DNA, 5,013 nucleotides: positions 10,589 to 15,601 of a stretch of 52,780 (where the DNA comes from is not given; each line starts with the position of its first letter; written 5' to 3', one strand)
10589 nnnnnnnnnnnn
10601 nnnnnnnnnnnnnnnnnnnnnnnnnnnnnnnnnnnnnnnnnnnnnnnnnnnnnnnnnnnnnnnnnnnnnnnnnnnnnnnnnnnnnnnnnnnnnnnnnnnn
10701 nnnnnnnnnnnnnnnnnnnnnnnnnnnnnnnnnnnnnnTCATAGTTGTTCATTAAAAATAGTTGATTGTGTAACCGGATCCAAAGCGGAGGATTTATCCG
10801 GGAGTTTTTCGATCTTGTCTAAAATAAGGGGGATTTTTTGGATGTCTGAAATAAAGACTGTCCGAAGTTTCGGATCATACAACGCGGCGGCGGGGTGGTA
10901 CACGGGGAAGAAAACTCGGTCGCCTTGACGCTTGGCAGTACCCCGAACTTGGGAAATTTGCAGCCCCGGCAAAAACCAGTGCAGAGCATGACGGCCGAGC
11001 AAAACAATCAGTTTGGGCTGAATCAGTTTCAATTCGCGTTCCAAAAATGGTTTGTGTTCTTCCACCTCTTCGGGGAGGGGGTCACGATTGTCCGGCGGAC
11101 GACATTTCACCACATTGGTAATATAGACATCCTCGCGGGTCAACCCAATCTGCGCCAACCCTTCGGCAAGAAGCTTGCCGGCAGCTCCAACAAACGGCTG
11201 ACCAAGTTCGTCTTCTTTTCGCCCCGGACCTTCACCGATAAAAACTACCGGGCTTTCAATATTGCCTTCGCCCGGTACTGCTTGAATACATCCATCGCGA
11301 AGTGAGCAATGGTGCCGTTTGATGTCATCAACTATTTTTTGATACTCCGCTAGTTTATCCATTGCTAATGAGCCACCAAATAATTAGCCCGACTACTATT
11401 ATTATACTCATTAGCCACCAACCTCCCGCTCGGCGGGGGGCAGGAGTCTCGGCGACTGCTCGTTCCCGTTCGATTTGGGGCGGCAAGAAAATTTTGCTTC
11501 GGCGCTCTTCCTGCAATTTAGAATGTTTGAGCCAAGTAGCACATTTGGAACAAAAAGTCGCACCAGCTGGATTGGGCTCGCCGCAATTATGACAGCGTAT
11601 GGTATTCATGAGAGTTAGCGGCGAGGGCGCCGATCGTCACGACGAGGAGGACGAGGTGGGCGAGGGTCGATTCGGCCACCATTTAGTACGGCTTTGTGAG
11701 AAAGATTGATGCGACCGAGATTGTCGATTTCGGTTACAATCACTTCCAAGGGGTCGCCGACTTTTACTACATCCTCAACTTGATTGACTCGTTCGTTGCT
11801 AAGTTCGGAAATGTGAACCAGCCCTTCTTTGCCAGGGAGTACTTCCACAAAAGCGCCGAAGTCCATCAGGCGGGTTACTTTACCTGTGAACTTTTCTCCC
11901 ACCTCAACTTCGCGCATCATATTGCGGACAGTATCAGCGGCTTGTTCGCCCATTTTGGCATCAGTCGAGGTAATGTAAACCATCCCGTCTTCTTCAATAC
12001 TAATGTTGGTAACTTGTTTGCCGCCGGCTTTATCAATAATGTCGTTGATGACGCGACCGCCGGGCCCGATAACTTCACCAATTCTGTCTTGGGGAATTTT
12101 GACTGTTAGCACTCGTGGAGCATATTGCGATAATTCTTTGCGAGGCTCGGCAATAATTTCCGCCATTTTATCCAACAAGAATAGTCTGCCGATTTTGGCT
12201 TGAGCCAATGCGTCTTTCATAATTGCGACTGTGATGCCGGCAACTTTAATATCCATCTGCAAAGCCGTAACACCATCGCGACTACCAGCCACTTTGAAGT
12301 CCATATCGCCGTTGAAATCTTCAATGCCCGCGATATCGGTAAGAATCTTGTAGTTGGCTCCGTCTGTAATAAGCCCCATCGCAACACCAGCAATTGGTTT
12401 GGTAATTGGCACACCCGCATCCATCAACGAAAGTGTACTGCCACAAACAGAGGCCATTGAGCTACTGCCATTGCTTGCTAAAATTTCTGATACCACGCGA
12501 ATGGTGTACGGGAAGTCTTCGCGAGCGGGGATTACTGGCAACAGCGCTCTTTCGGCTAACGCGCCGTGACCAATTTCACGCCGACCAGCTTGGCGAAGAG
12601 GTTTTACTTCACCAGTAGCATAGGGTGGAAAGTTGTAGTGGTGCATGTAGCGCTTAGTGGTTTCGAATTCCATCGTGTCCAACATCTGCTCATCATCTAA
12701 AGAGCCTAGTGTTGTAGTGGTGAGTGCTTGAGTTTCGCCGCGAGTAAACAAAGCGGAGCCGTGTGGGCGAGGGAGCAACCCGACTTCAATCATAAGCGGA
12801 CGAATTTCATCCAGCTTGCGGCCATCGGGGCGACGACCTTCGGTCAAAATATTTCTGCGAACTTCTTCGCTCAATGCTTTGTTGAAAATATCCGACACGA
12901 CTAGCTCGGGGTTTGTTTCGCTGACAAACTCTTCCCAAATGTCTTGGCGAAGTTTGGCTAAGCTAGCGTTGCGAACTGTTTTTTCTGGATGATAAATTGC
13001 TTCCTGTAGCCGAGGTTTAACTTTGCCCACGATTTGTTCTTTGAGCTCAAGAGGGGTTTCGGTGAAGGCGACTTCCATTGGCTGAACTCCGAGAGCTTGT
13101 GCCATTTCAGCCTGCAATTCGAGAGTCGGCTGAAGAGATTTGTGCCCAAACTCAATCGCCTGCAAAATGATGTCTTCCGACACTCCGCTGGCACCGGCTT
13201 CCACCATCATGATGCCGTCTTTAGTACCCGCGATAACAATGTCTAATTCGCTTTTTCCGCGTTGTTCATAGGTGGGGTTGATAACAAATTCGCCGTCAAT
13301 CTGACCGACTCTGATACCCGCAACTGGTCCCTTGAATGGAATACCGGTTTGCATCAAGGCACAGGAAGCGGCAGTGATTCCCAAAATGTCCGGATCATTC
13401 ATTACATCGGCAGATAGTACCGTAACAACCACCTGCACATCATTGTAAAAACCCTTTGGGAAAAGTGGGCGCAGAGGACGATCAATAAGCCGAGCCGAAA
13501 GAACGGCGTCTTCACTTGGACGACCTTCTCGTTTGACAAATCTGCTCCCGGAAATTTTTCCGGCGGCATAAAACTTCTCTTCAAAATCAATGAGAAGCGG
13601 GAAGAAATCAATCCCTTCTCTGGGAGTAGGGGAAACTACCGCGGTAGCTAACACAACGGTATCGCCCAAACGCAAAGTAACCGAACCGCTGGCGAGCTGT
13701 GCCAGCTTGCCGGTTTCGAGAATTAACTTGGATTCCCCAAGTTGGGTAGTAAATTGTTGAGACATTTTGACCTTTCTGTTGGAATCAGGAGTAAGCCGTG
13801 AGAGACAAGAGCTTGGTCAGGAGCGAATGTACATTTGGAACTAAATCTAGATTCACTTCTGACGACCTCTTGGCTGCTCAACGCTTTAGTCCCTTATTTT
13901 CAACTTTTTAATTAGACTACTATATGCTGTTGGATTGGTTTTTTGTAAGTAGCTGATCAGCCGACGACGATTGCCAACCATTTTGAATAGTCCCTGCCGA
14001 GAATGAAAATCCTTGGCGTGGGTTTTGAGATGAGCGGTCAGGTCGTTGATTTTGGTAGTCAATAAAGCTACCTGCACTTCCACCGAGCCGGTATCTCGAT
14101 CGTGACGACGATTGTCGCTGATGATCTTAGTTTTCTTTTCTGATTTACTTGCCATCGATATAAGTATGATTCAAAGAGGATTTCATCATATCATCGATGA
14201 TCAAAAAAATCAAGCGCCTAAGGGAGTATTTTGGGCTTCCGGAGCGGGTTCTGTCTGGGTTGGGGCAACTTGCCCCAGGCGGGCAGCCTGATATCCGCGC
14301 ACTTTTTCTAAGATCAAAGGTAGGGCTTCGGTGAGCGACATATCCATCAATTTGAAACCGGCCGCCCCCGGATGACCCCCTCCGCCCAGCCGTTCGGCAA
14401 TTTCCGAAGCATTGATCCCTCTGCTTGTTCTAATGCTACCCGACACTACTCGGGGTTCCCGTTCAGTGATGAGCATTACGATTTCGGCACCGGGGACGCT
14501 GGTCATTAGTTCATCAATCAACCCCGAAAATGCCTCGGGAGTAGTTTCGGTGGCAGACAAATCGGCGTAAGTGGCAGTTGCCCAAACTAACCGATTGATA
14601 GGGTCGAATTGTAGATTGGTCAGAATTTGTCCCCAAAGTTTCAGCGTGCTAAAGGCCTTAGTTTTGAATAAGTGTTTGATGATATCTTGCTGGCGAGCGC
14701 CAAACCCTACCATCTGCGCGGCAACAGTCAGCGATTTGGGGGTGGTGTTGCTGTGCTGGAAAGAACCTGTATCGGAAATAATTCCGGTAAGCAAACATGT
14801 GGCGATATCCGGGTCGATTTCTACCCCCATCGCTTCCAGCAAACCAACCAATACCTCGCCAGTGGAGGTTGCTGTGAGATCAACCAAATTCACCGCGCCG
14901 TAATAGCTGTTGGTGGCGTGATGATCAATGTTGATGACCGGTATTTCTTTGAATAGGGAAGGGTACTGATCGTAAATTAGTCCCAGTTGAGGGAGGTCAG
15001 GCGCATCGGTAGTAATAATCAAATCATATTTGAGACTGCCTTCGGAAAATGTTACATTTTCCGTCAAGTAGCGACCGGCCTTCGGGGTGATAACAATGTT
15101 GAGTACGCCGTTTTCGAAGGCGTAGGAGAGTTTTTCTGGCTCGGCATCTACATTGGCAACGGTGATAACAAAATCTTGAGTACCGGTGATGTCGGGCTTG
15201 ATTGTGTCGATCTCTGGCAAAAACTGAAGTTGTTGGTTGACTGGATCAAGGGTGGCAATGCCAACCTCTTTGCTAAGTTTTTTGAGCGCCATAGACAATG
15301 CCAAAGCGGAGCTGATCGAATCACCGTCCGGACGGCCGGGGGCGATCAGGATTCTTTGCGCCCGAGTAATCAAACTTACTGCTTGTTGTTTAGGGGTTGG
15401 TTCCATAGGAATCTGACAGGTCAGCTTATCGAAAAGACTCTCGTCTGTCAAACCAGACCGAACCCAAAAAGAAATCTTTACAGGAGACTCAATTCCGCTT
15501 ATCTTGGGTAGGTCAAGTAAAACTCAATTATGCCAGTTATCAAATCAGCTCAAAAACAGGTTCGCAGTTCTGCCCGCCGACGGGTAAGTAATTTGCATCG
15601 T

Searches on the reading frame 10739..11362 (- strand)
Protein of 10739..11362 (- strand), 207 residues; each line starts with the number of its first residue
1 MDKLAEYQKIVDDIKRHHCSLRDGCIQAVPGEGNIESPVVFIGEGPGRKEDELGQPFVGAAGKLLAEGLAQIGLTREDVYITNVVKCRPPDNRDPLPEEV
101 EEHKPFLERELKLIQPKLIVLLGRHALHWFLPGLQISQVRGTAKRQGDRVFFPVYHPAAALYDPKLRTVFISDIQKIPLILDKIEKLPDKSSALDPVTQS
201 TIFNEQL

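Call 20: search_protein_families(library=pfam, proteins=[window:10739-11362:-], max_evalue=0.001)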
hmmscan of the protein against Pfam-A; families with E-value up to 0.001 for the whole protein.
window:10739-11362:- (207 aa): 1 family
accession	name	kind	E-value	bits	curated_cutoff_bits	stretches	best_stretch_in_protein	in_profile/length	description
PF03167.25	UDG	-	8.3e-38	130.1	24.3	1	30-166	1-127/141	Uracil DNA glycosylase superfamily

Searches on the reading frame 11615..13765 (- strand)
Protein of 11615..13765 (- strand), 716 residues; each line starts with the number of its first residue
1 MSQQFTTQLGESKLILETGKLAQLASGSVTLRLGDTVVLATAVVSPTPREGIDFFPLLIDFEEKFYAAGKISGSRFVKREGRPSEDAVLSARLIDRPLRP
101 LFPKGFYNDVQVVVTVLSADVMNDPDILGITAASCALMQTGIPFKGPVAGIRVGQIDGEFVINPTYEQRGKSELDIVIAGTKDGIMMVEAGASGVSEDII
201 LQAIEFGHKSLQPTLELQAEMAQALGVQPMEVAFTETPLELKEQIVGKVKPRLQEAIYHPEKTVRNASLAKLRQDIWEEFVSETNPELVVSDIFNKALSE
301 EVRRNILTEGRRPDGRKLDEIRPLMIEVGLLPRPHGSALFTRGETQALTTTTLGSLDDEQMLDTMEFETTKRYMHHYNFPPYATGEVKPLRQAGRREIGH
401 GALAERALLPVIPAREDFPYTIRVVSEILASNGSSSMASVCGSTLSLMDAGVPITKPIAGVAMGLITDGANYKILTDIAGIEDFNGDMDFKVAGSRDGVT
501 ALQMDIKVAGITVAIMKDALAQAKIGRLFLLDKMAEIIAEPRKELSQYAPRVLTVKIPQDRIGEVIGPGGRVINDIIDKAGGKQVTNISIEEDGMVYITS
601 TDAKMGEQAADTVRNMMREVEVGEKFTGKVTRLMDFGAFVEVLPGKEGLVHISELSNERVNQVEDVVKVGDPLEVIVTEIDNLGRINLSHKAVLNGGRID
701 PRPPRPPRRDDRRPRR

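Call 20: search_protein_families(library=pfam, proteins=[window:11615-13765:-], max_evalue=0.001)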
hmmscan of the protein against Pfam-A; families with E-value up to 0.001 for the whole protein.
window:11615-13765:- (716 aa): 5 families
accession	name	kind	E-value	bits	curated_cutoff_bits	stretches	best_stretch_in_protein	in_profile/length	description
PF01138.27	RNase_PH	-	2.5e-58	196.6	25.5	2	14-143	5-130/130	3' exoribonuclease family, domain 1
PF03725.20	RNase_PH_C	-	1.9e-25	89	20.8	2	146-209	1-66/67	3' exoribonuclease family, domain 2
PF00575.29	S1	-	9.1e-20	71.3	22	1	620-691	2-74/74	S1 RNA binding domain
PF03726.19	PNPase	-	1.9e-11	44.7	24.6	1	240-317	1-81/81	Polyribonucleotide nucleotidyltransferase, RNA binding domain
PF00013.35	KH_1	-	7.6e-07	29.2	21.5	1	553-611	2-62/66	KH domain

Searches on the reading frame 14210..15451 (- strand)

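Call 19: search_protein_families(library=pfam, proteins=[window:14210-15451:-], max_evalue=0.001)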
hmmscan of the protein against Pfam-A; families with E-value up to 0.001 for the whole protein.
window:14210-15451:- (413 aa): 2 families
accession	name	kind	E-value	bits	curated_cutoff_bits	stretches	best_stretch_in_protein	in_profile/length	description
PF01368.27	DHH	-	1.4e-13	51.6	28.1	1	34-224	2-125/125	DHH family, N-terminal domain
PF02272.25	DHHA1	-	4e-12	46.9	25.9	1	301-386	11-98/102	DHHA1 domain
